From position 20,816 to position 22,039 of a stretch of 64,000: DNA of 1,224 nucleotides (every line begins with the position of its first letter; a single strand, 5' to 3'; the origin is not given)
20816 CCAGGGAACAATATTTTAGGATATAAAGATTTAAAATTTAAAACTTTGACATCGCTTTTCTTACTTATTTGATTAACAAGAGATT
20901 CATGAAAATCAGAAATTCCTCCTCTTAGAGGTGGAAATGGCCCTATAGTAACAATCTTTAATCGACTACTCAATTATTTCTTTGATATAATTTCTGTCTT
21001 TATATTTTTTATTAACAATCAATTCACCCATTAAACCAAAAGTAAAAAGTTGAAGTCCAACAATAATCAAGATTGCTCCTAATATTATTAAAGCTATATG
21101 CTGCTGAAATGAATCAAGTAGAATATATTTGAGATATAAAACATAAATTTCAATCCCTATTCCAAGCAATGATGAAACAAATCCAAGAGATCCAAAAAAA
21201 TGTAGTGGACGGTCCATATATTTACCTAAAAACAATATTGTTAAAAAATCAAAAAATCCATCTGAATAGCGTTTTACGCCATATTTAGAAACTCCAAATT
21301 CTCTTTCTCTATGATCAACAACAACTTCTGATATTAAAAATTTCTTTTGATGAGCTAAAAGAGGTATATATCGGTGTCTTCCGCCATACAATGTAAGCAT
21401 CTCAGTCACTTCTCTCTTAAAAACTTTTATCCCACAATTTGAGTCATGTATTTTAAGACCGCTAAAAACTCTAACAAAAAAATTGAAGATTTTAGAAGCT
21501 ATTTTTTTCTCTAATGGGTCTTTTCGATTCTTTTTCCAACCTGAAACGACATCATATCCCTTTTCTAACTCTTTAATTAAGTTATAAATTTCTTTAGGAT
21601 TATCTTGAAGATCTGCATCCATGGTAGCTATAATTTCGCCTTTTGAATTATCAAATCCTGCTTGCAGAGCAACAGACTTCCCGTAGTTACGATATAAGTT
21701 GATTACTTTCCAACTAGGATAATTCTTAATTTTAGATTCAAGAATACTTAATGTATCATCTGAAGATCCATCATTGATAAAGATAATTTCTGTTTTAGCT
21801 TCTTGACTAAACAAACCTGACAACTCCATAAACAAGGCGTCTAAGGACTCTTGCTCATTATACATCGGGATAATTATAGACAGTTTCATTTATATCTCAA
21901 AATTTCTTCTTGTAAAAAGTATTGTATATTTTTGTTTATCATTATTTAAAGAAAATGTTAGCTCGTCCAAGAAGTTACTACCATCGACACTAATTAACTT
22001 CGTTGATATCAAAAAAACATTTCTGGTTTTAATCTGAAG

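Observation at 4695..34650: Both frame breaks fall on the same in-frame hexamer CTT-AGA: candidate Ty1-like CUU-AGR +1 recoding site, with clear counter-examples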

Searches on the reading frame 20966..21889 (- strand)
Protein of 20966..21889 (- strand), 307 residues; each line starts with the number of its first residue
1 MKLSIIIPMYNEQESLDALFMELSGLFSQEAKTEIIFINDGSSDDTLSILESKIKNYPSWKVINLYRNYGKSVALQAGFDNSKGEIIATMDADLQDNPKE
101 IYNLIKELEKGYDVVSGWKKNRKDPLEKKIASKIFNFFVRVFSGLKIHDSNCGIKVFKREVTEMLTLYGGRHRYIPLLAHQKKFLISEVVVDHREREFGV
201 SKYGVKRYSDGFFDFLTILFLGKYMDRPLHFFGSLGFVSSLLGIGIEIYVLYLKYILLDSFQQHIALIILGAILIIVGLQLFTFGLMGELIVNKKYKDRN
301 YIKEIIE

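Call 31: find_encoding_contigs(protein=window:20966-21889:-, flank=10000, max_places=5)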
Protein window:20966-21889:- (307 aa): 24 contigs read that carry it; 5 places shown.
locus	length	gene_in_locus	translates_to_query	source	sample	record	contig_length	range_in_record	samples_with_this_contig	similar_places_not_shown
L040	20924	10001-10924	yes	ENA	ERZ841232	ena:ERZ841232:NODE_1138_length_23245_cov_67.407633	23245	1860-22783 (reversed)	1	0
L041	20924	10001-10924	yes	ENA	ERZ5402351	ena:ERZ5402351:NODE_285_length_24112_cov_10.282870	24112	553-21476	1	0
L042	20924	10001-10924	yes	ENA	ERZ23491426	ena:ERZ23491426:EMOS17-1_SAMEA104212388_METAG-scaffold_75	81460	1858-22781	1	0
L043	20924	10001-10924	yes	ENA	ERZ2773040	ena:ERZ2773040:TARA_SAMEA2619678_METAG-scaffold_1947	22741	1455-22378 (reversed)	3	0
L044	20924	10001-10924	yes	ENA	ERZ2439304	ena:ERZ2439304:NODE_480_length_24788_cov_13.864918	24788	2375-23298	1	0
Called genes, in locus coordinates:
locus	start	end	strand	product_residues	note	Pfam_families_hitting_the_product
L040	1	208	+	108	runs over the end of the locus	PF00893:Multi_Drug_Res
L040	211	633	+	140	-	PF07661:MORN_2 (faint)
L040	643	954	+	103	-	PF19617:DUF6122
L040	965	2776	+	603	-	PF13458:Peripla_BP_6, PF01094:ANF_receptor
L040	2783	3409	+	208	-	PF02578:Cu-oxidase_4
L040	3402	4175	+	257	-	PF02673:BacA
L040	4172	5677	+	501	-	PF00474:SSF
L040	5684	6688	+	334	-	-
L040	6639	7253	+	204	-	PF07638:Sigma70_ECF (weak), PF04542:Sigma70_r2, PF04545:Sigma70_r4, PF08281:Sigma70_r4_2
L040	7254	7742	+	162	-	-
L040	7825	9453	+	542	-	-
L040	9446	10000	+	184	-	-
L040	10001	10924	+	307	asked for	PF00535:Glycos_transf_2, PF10111:Glyco_tranf_2_2 (weak)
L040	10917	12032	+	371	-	PF00534:Glycos_transf_1, PF13692:Glyco_trans_1_4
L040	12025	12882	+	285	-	PF13641:Glyco_tranf_2_3, PF00535:Glycos_transf_2, PF13632:Glyco_trans_2_3 (weak)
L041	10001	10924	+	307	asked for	PF00535:Glycos_transf_2, PF10111:Glyco_tranf_2_2 (weak)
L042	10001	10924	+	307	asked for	PF00535:Glycos_transf_2, PF10111:Glyco_tranf_2_2 (weak)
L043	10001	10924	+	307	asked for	PF00535:Glycos_transf_2, PF10111:Glyco_tranf_2_2 (weak)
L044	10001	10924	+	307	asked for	PF00535:Glycos_transf_2, PF10111:Glyco_tranf_2_2 (weak)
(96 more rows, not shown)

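Call 55: find_encoding_contigs(protein=window:20966-21889:-, flank=10000, max_places=10)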
Protein window:20966-21889:- (307 aa): 23 contigs read that carry it; 10 places shown.
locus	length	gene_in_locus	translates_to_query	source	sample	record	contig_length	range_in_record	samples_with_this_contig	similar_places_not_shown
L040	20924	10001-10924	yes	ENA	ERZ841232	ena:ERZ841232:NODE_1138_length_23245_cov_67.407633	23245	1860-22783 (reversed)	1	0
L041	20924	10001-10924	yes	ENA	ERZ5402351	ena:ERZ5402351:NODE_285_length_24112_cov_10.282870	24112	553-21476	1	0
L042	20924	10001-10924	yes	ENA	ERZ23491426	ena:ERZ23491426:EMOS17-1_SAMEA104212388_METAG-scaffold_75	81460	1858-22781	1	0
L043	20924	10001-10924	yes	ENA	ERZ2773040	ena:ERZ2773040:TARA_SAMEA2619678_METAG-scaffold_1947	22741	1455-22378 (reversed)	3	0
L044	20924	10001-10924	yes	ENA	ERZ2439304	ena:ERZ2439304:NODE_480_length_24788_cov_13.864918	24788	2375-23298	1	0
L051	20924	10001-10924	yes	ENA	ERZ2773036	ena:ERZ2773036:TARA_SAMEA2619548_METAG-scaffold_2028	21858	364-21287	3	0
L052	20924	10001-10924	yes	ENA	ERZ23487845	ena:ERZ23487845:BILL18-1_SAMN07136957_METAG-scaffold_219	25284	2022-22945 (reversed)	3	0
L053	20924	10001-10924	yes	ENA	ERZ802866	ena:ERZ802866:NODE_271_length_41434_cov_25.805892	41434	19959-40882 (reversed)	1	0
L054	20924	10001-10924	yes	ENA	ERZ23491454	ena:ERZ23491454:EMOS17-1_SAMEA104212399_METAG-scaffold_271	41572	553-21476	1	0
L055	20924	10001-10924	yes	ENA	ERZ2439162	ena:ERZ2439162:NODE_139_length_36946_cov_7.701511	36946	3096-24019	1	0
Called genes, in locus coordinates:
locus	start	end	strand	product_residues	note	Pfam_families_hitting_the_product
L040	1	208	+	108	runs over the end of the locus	PF00893:Multi_Drug_Res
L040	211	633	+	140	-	PF07661:MORN_2 (faint)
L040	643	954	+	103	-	PF19617:DUF6122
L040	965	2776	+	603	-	PF13458:Peripla_BP_6, PF01094:ANF_receptor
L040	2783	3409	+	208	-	PF02578:Cu-oxidase_4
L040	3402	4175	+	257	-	PF02673:BacA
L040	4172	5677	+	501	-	PF00474:SSF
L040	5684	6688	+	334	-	-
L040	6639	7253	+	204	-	PF07638:Sigma70_ECF (weak), PF04542:Sigma70_r2, PF04545:Sigma70_r4, PF08281:Sigma70_r4_2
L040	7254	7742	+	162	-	-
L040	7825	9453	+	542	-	-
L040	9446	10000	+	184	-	-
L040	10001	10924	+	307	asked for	PF00535:Glycos_transf_2, PF10111:Glyco_tranf_2_2 (weak)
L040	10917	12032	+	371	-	PF00534:Glycos_transf_1, PF13692:Glyco_trans_1_4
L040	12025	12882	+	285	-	PF13641:Glyco_tranf_2_3, PF00535:Glycos_transf_2, PF13632:Glyco_trans_2_3 (weak)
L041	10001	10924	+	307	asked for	PF00535:Glycos_transf_2, PF10111:Glyco_tranf_2_2 (weak)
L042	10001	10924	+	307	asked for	PF00535:Glycos_transf_2, PF10111:Glyco_tranf_2_2 (weak)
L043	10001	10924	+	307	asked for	PF00535:Glycos_transf_2, PF10111:Glyco_tranf_2_2 (weak)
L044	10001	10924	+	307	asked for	PF00535:Glycos_transf_2, PF10111:Glyco_tranf_2_2 (weak)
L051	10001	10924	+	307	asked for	PF00535:Glycos_transf_2, PF10111:Glyco_tranf_2_2 (weak)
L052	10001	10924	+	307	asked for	PF00535:Glycos_transf_2, PF10111:Glyco_tranf_2_2 (weak)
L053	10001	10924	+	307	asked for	PF00535:Glycos_transf_2, PF10111:Glyco_tranf_2_2 (weak)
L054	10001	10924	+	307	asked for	PF00535:Glycos_transf_2, PF10111:Glyco_tranf_2_2 (weak)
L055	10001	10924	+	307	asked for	PF00535:Glycos_transf_2, PF10111:Glyco_tranf_2_2 (weak)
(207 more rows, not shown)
